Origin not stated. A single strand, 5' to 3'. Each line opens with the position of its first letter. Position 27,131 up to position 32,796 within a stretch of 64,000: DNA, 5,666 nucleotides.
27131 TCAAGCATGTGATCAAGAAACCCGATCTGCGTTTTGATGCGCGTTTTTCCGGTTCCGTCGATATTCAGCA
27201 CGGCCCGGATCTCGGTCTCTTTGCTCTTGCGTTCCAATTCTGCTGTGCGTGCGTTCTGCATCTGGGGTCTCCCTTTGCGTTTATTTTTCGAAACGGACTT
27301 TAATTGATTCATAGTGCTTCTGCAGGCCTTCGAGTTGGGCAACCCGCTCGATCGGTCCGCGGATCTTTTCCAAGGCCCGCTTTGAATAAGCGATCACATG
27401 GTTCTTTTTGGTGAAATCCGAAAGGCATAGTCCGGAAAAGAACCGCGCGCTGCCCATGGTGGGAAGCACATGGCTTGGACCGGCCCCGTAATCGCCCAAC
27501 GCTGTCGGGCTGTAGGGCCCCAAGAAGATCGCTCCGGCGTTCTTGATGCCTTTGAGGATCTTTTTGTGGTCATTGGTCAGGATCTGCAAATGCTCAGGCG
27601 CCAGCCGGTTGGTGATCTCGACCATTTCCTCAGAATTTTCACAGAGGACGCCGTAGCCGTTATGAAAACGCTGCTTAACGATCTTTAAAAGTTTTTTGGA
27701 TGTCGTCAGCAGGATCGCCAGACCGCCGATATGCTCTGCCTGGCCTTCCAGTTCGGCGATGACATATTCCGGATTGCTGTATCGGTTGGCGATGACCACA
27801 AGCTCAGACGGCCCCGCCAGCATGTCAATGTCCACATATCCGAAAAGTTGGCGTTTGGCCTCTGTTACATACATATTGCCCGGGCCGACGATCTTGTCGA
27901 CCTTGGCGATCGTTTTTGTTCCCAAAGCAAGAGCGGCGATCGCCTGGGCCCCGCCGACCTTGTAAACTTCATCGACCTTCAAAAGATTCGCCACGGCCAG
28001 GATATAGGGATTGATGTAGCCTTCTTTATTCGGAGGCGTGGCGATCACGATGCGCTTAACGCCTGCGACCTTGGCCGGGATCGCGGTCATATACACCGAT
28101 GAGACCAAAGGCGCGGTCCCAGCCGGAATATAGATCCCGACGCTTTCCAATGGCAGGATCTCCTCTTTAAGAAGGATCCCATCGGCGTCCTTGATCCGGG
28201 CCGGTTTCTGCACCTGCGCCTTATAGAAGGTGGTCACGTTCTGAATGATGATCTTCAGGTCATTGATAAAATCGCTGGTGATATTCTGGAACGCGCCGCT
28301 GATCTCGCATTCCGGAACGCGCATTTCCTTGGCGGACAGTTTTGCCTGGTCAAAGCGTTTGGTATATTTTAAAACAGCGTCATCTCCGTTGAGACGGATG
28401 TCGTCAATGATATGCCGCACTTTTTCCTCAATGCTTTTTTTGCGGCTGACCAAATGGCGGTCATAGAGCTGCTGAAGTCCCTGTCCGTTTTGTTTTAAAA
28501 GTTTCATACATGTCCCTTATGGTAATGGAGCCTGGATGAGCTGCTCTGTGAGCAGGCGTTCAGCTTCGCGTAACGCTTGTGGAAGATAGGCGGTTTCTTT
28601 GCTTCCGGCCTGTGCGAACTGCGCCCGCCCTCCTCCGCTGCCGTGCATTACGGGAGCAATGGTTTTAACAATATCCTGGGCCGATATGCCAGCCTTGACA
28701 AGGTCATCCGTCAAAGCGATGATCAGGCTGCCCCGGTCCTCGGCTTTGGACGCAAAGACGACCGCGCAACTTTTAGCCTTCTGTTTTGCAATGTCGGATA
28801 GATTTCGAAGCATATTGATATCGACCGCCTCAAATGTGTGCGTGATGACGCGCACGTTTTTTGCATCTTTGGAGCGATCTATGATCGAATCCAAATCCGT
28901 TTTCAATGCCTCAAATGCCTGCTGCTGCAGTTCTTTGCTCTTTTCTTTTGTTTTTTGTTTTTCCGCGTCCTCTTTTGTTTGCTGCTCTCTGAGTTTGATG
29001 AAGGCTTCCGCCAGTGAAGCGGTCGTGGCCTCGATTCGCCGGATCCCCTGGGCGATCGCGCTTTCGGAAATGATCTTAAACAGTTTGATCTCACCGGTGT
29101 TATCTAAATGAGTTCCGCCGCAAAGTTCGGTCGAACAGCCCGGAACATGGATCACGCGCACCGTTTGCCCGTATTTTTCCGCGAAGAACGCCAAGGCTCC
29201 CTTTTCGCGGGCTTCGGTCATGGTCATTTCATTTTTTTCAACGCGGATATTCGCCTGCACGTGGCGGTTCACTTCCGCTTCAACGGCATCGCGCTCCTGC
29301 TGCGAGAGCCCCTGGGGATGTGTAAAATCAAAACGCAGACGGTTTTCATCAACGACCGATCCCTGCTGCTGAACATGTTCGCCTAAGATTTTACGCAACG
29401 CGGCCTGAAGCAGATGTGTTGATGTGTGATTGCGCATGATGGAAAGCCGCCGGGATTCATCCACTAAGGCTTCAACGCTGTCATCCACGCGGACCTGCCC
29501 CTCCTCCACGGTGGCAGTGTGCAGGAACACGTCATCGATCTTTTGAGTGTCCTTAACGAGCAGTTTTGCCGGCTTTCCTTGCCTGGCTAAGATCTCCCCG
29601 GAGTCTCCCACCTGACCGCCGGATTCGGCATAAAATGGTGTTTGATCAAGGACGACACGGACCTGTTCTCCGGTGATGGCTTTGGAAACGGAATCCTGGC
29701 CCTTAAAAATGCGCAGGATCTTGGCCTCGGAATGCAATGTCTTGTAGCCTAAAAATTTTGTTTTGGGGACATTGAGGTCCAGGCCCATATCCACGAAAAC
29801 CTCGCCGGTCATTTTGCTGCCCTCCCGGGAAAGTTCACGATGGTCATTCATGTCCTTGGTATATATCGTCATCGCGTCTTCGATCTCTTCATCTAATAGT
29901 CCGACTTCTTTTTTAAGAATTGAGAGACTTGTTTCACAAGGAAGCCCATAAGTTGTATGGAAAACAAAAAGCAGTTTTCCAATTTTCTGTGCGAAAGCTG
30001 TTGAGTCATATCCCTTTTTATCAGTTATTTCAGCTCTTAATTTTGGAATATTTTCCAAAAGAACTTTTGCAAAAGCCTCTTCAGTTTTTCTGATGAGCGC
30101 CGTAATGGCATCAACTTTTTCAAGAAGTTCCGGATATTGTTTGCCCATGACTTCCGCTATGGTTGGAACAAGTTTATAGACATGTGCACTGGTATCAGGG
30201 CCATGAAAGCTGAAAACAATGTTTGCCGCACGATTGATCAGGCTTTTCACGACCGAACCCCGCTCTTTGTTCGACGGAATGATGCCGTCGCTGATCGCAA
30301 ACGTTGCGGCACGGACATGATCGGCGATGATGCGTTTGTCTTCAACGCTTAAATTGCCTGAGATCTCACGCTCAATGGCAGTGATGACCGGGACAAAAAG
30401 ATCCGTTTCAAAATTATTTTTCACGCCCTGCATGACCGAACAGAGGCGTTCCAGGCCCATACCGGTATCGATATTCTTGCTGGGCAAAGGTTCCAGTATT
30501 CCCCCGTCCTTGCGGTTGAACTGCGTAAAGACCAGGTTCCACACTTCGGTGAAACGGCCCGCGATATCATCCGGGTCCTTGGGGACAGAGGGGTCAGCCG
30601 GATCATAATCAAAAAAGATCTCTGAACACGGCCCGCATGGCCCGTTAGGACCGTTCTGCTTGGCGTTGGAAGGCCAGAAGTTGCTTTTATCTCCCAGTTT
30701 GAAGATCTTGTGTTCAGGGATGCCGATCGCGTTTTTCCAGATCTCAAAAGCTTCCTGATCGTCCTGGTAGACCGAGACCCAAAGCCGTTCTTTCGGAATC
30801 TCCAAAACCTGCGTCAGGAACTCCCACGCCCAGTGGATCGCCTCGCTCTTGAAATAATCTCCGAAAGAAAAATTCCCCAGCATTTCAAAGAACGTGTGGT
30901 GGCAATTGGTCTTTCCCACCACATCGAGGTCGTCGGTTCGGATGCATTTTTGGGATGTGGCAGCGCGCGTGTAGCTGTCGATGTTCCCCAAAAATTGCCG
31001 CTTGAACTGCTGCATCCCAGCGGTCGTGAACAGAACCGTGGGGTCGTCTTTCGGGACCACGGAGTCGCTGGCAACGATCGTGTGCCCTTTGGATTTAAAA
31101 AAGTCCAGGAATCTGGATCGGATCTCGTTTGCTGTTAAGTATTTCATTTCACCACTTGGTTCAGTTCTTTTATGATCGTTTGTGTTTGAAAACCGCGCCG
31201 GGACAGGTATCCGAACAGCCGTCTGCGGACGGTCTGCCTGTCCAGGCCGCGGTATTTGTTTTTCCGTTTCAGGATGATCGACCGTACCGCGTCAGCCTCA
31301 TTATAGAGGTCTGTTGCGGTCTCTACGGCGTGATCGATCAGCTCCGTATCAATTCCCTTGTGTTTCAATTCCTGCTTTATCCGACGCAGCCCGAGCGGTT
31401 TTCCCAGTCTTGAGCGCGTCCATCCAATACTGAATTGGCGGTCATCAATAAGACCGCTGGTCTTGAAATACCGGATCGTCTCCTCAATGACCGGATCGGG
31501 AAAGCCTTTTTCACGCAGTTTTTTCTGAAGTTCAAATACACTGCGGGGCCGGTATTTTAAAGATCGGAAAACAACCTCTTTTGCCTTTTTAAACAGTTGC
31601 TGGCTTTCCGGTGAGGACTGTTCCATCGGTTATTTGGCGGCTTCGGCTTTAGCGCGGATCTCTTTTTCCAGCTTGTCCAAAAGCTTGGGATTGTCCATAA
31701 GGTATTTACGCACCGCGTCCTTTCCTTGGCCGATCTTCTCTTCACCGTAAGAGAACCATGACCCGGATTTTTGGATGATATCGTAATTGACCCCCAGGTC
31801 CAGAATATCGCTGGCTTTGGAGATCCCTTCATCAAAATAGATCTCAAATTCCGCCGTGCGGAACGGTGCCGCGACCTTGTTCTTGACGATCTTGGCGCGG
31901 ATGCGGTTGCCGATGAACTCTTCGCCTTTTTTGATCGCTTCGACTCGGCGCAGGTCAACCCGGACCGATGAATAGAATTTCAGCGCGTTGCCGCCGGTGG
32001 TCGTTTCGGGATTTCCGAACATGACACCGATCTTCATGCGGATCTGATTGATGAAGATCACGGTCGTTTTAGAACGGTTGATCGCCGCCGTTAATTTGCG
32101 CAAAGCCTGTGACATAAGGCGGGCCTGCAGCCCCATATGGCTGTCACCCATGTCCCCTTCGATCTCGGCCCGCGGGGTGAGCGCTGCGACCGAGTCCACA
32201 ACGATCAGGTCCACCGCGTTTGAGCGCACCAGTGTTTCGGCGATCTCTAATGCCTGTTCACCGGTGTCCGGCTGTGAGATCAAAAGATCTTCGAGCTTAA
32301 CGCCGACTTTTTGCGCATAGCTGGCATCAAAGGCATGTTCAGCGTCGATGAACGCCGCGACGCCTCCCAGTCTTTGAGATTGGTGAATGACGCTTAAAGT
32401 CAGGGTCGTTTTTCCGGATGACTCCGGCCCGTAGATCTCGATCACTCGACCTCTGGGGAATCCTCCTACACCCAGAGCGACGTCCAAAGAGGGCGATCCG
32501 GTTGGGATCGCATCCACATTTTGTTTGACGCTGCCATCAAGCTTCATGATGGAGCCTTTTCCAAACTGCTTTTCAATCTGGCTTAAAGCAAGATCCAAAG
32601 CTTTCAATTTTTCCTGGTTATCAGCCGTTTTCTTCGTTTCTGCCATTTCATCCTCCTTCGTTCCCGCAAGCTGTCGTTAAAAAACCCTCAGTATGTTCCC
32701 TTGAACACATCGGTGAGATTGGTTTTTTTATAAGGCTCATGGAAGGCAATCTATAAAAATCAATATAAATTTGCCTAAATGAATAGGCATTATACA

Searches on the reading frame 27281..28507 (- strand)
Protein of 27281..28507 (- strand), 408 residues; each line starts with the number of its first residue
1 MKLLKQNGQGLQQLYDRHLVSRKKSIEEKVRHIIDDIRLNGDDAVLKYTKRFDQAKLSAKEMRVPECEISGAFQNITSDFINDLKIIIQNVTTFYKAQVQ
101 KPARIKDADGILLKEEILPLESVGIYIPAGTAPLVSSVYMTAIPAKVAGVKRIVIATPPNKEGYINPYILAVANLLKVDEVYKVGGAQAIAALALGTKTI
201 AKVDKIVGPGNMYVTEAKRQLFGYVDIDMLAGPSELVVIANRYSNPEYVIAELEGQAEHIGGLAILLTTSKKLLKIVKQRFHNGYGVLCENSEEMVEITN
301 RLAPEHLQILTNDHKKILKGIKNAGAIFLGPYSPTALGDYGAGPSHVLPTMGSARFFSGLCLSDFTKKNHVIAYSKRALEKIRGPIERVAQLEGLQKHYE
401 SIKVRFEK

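Call 65: search_protein_families(library=pfam, proteins=[window:27281-28507:-], max_evalue=0.00001)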
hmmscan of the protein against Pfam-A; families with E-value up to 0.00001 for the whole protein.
window:27281-28507:- (408 aa): 1 family
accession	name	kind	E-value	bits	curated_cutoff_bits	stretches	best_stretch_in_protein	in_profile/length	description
PF00815.25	Histidinol_dh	-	5.9e-142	473.9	27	1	22-406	7-411/411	Histidinol dehydrogenase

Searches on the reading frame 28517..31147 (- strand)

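Call 65: search_protein_families(library=pfam, proteins=[window:28517-31147:-], max_evalue=0.00001)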
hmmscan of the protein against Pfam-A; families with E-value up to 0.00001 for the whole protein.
window:28517-31147:- (876 aa): 3 families
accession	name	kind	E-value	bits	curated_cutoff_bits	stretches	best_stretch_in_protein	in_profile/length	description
PF01411.24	tRNA-synt_2c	-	3.3e-166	554.5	30.3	1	8-565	1-551/552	tRNA synthetases class II (A)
PF07973.19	tRNA_SAD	-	6.4e-18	64.9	24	1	663-706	1-44/44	Threonyl and Alanyl tRNA synthetase second additional domain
PF02272.25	DHHA1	-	3.3e-11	44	25.9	1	765-867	2-101/102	DHHA1 domain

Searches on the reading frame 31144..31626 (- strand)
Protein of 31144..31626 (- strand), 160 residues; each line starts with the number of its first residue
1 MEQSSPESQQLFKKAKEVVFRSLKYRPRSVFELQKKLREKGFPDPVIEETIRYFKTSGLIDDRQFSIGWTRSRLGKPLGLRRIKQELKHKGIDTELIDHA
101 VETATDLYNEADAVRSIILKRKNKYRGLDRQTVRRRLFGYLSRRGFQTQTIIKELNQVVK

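Call 65: search_protein_families(library=pfam, proteins=[window:31144-31626:-], max_evalue=0.00001)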
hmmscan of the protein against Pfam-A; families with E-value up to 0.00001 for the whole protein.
window:31144-31626:- (160 aa): 3 families
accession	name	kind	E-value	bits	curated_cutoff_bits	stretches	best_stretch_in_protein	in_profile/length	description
PF21982.2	RecX_HTH1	-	9e-16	58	26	1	15-52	1-38/40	RecX, first three-helix domain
PF02631.22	RecX_HTH2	-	4.9e-15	55.9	26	1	61-100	1-41/42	RecX, second three-helix domain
PF21981.2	RecX_HTH3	-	5.4e-06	26.9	26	1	111-151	4-44/48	RecX, third three-helix domain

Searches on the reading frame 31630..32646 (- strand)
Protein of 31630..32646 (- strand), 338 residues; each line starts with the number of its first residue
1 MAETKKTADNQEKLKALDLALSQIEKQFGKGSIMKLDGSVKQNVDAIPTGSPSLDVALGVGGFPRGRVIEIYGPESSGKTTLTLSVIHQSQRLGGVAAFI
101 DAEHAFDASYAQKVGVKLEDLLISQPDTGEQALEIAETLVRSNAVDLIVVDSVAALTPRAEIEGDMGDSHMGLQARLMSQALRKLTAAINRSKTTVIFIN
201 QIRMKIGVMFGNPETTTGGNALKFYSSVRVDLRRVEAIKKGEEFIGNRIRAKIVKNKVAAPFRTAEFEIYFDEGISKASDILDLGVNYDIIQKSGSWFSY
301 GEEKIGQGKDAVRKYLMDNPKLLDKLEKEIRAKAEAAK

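Call 65: search_protein_families(library=pfam, proteins=[window:31630-32646:-], max_evalue=0.00001)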
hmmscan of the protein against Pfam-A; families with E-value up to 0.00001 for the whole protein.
window:31630-32646:- (338 aa): 5 families
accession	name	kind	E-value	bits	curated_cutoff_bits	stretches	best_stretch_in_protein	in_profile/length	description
PF00154.27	RecA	-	5.8e-138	459.1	27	1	15-276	1-262/262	recA bacterial DNA recombination protein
PF21096.2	RecA_C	-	2.5e-25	88.8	27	1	280-334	2-56/57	RecA C-terminal domain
PF08423.17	Rad51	-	3.6e-11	43.2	22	1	42-235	3-212/244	Rad51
PF06745.19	ATPase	-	4.9e-08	33.1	26.6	1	47-222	1-176/231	KaiC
PF01637.24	ATPase_2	-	1.1e-06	29.1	33.2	1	67-199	21-116/225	ATPase domain predominantly from Archaea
